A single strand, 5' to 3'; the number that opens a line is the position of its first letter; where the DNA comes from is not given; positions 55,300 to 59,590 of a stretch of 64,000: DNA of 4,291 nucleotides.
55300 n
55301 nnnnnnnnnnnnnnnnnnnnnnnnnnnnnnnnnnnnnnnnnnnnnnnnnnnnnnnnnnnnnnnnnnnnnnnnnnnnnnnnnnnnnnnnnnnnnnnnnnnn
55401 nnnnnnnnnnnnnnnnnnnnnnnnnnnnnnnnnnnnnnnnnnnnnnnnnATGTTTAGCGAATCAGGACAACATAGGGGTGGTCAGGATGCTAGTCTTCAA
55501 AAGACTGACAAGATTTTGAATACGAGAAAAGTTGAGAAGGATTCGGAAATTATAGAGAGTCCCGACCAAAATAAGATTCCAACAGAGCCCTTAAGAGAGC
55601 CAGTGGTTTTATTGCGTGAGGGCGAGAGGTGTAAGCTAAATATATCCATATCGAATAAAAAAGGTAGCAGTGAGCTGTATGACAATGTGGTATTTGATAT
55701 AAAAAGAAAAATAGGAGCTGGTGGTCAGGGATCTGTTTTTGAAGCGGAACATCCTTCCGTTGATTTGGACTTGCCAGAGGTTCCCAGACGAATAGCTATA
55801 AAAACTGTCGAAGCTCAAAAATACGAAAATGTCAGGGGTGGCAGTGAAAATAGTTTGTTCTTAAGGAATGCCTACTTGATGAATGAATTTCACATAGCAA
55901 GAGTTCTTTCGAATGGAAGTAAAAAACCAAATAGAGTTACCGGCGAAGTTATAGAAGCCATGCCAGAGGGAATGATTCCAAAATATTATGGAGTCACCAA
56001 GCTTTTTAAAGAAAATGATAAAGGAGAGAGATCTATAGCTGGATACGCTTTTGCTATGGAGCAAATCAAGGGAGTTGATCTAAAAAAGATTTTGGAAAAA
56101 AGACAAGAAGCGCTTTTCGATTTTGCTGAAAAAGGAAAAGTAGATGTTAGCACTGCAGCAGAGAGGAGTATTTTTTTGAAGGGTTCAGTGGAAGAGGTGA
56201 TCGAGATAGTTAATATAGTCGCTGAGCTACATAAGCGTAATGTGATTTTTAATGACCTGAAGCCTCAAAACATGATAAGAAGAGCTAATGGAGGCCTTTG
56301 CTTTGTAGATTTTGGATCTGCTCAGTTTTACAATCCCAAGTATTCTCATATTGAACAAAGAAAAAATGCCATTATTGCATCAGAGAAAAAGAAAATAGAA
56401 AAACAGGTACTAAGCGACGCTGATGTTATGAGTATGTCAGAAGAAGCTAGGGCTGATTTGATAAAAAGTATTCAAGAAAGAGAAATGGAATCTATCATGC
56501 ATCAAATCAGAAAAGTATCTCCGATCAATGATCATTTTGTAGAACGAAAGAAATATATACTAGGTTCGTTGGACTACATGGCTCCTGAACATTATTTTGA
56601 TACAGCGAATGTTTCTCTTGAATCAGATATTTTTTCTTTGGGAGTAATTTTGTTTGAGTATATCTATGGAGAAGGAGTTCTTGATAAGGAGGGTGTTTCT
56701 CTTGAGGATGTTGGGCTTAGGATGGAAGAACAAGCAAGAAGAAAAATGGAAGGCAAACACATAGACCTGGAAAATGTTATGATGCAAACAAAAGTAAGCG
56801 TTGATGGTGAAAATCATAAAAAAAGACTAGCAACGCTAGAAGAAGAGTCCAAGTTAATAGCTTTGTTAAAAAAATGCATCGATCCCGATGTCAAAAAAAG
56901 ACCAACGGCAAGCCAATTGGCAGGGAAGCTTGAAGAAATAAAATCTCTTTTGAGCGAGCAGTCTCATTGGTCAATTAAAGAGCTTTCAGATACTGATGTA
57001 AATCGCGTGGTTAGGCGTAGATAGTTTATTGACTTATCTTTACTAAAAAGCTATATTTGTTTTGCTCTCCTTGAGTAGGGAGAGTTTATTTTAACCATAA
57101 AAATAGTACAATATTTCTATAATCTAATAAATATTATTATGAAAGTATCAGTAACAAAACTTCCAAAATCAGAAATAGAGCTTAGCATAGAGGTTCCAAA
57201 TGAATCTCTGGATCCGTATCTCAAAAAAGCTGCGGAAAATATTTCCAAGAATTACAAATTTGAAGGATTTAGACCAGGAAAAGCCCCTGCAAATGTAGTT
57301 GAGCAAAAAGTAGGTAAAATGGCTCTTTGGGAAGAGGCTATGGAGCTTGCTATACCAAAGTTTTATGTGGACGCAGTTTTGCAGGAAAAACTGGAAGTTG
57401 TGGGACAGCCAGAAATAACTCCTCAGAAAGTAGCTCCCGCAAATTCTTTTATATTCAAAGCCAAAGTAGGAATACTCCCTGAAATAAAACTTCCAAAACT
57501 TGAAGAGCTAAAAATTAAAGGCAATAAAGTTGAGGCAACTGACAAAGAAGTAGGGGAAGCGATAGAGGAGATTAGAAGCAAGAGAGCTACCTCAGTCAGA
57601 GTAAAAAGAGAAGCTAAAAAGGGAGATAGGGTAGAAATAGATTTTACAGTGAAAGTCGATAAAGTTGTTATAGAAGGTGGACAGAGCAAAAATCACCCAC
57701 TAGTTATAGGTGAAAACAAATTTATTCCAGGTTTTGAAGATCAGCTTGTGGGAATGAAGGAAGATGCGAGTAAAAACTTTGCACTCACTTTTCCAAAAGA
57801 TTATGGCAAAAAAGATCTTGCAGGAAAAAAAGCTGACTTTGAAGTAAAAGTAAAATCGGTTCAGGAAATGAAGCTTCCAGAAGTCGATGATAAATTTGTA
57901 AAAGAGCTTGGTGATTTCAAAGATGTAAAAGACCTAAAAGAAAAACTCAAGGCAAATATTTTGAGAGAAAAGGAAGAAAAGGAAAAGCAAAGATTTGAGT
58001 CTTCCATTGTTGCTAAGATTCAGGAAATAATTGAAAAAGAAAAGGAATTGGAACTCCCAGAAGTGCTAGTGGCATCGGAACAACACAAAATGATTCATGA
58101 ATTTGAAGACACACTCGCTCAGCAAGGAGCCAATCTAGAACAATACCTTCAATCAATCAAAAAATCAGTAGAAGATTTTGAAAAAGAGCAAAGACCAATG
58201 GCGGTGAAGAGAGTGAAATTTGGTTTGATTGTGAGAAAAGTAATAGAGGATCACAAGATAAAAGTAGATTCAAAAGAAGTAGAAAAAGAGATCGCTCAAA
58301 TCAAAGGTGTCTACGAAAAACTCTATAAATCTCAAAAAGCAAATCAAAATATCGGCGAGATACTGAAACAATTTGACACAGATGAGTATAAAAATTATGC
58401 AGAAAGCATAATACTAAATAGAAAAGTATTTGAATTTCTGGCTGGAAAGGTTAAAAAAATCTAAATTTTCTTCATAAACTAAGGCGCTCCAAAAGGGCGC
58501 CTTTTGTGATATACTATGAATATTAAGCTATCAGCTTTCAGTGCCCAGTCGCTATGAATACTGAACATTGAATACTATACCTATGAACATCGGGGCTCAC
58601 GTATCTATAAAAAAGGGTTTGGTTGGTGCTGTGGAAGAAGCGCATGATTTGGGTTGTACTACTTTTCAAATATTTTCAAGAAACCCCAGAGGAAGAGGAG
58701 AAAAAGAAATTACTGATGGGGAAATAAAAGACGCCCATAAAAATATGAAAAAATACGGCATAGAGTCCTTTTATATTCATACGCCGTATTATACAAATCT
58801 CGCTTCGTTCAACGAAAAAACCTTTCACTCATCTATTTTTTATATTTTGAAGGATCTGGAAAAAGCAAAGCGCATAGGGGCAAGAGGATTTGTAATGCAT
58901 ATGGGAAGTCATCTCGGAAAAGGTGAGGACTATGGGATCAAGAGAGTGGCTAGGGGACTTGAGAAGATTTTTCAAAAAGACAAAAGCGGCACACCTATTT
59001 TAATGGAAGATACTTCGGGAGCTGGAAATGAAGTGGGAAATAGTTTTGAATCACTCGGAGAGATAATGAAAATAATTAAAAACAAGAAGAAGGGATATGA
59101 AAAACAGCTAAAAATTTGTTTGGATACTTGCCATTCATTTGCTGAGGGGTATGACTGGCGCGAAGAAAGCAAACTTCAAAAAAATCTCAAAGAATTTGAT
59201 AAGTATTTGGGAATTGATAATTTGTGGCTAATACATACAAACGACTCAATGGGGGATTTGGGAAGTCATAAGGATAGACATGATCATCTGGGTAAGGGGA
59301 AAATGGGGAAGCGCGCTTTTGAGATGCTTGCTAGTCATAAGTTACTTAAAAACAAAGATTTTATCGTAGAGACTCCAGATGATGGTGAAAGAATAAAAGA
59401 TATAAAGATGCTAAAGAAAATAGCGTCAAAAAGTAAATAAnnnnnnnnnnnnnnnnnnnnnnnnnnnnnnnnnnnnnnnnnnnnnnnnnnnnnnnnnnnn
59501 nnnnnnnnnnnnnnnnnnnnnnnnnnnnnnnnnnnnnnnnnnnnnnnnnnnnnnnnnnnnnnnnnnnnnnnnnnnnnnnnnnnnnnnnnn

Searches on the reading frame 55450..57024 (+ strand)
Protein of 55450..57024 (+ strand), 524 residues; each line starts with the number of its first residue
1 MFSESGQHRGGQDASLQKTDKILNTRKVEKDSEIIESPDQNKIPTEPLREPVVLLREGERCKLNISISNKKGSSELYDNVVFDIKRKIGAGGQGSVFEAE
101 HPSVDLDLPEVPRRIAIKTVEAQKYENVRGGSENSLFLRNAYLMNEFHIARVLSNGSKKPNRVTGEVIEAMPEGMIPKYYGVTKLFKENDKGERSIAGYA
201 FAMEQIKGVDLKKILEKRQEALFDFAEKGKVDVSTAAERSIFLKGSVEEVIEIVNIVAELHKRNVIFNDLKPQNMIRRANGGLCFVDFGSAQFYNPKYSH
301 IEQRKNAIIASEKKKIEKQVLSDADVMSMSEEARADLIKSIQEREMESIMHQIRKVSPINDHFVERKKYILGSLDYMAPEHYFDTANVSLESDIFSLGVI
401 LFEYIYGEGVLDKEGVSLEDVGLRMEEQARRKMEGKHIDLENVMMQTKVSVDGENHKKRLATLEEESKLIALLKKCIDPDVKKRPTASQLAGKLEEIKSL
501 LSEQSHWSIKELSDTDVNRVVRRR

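Call 13: search_protein_families(library=pfam, proteins=[window:55450-57024:+])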
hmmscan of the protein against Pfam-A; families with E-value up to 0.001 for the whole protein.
window:55450-57024:+ (524 aa): 2 families
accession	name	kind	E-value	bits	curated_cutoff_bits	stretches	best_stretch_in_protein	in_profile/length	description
PF00069.31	Pkinase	-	3.7e-22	79.4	31.7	2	367-490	154-257/263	Protein kinase domain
PF07714.23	PK_Tyr_Ser-Thr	-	1.3e-13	51.3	23.1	1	373-493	167-257/258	Protein tyrosine and serine/threonine kinase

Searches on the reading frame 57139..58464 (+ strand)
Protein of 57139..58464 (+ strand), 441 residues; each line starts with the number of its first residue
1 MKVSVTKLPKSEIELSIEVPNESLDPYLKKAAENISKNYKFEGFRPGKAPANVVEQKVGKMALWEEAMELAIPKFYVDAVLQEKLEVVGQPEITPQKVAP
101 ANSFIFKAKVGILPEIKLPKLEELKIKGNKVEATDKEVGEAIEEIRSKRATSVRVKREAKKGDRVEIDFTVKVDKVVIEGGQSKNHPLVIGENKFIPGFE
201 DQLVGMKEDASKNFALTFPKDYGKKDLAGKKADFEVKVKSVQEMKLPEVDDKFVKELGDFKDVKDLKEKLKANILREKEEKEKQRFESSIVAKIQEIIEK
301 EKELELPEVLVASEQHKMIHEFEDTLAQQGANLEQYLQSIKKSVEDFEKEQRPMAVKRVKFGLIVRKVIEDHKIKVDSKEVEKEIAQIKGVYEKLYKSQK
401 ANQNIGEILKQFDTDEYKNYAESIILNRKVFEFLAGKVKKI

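Call 13: search_protein_families(library=pfam, proteins=[window:57139-58464:+])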
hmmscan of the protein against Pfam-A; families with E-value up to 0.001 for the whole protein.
window:57139-58464:+ (441 aa): 3 families
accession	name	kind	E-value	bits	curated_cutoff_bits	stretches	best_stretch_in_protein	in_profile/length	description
PF05697.18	Trigger_N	-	9.8e-37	126.9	22.2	1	1-145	1-144/144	Bacterial trigger factor protein (TF)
PF05698.19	Trigger_C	-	6.7e-25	88.5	22.7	1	263-434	2-160/162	Bacterial trigger factor protein (TF) C-terminus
PF00254.34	FKBP_C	-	1.7e-15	57.6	21.1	1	156-238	2-93/94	FKBP-type peptidyl-prolyl cis-trans isomerase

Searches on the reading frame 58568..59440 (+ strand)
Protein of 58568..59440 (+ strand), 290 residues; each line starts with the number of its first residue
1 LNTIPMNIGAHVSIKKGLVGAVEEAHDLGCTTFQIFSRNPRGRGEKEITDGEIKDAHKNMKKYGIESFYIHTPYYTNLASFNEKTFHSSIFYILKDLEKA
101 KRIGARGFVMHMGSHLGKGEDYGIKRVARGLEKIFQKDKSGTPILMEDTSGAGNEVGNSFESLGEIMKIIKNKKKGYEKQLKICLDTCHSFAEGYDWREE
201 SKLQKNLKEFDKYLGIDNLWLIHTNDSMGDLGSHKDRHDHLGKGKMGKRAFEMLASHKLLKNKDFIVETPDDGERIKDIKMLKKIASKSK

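Call 13: search_protein_families(library=pfam, proteins=[window:58568-59440:+])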
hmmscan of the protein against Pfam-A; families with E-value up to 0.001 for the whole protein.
window:58568-59440:+ (290 aa): 1 family
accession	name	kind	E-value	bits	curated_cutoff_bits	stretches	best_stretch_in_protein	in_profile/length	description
PF01261.30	AP_endonuc_2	-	2.2e-38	132.8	31.1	1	22-283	1-247/249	Xylose isomerase-like TIM barrel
